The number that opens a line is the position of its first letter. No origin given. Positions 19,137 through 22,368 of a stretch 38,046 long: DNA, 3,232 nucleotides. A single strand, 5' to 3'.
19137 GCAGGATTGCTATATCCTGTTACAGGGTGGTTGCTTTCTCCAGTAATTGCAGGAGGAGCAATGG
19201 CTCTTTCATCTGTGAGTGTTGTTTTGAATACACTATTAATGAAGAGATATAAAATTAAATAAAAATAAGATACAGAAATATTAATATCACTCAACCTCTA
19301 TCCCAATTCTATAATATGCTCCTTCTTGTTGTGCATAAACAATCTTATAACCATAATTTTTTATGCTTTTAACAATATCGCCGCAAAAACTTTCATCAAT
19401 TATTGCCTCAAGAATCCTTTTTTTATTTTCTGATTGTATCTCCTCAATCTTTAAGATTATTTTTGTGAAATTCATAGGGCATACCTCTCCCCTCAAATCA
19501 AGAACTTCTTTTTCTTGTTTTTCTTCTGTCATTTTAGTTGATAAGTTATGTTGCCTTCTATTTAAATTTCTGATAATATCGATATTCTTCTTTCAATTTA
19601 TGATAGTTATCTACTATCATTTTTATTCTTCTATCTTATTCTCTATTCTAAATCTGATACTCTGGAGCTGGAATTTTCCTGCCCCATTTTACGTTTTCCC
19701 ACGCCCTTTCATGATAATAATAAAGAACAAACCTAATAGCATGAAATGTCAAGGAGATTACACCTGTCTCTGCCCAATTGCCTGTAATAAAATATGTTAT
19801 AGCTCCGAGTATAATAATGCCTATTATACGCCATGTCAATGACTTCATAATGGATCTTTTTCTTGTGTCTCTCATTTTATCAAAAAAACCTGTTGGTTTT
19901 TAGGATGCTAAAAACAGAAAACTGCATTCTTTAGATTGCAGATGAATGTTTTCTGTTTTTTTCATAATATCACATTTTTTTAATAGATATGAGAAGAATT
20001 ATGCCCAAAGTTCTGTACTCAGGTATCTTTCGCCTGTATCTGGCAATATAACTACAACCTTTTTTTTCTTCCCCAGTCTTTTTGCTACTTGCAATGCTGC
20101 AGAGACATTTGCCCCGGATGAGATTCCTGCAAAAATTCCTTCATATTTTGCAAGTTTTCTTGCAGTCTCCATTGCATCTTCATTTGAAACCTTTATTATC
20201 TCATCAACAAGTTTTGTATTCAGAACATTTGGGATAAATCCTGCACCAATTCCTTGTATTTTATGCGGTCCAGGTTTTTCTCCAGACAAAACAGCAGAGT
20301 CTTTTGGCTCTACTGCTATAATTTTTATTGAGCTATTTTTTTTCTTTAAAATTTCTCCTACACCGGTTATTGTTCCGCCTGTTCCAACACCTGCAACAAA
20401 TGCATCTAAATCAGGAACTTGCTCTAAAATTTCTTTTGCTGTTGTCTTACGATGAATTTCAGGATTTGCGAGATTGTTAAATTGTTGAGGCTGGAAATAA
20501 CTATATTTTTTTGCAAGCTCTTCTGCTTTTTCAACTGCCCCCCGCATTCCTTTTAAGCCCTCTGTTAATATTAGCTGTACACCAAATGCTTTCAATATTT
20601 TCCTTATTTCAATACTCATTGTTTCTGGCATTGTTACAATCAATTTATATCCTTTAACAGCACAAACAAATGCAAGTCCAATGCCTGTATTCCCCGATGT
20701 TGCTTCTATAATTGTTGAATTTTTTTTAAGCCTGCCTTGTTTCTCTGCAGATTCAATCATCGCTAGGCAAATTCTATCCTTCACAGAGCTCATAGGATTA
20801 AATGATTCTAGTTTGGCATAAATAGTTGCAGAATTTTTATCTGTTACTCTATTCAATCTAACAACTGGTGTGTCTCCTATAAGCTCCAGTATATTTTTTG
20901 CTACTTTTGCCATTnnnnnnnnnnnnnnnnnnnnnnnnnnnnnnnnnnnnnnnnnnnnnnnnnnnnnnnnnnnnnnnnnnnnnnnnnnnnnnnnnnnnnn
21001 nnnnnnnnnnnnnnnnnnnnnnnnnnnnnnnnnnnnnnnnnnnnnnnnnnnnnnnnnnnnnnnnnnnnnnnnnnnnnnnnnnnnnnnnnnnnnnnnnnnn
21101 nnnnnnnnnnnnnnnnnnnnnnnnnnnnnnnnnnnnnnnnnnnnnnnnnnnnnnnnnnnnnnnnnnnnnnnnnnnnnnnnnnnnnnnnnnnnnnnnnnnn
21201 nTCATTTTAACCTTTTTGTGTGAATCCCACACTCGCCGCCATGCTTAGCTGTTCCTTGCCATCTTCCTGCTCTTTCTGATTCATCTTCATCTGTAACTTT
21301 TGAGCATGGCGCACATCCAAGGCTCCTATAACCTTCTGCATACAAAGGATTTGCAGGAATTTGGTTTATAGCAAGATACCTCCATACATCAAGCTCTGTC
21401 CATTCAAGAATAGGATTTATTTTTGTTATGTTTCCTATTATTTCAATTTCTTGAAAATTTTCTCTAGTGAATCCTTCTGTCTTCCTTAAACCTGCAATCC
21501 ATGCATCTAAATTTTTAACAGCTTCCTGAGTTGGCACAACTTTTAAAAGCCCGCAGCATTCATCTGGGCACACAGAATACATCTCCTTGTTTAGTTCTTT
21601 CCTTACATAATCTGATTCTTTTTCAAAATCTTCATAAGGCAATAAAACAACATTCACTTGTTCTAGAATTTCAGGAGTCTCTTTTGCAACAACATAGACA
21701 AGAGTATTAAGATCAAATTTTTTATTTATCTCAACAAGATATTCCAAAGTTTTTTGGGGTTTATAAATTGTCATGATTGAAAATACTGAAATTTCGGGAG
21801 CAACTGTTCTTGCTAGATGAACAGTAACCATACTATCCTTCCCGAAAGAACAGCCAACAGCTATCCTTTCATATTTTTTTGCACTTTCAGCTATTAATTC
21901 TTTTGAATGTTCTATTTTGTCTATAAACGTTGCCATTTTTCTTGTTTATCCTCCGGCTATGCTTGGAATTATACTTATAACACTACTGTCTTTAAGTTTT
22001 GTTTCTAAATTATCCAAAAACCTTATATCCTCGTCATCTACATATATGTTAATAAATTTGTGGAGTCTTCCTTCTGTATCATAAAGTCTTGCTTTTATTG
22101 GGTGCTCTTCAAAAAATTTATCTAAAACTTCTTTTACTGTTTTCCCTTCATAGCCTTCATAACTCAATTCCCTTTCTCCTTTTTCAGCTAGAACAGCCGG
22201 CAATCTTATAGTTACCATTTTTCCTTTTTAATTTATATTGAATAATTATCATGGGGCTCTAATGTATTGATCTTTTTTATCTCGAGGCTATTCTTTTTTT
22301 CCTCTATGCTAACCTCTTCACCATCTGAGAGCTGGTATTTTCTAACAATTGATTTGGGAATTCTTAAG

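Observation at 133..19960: Mosaic intergenic hairpin-module repeat family around a GGATCC core (REP/BIME-like) in an archaeal-looking genome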

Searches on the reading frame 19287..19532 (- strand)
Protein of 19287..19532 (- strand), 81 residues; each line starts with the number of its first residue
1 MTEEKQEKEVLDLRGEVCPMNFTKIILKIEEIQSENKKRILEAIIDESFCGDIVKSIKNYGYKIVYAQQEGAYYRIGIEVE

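Call 36: search_protein_families(library=pfam, proteins=[window:19287-19532:-])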
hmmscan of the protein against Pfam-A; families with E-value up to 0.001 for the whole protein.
window:19287-19532:- (81 aa): 1 family
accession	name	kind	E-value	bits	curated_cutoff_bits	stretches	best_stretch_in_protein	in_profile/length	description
PF01206.22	TusA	-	2.3e-10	40.6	28.6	1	10-79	2-69/70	Sulfurtransferase TusA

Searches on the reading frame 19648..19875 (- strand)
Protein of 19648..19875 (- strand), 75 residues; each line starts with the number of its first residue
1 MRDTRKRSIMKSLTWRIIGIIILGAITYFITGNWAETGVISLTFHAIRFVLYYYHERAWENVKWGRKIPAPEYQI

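Call 36: search_protein_families(library=pfam, proteins=[window:19648-19875:-])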
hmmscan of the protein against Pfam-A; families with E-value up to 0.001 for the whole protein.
window:19648-19875:- (75 aa): 1 family
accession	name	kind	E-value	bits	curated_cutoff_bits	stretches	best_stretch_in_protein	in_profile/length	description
PF09834.14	DUF2061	-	4.4e-13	49.9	23.1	1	9-60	1-52/52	Predicted membrane protein (DUF2061)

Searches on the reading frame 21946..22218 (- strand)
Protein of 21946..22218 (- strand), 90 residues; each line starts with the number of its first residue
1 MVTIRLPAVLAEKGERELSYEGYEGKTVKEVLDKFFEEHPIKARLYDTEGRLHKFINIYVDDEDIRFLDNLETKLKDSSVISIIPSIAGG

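Call 36: search_protein_families(library=pfam, proteins=[window:21946-22218:-])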
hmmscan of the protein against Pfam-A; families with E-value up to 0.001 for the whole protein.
window:21946-22218:- (90 aa): 1 family
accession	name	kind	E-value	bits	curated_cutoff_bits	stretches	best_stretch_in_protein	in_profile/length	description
PF02597.26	ThiS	-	7.7e-12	46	22.5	1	4-90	1-76/76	ThiS family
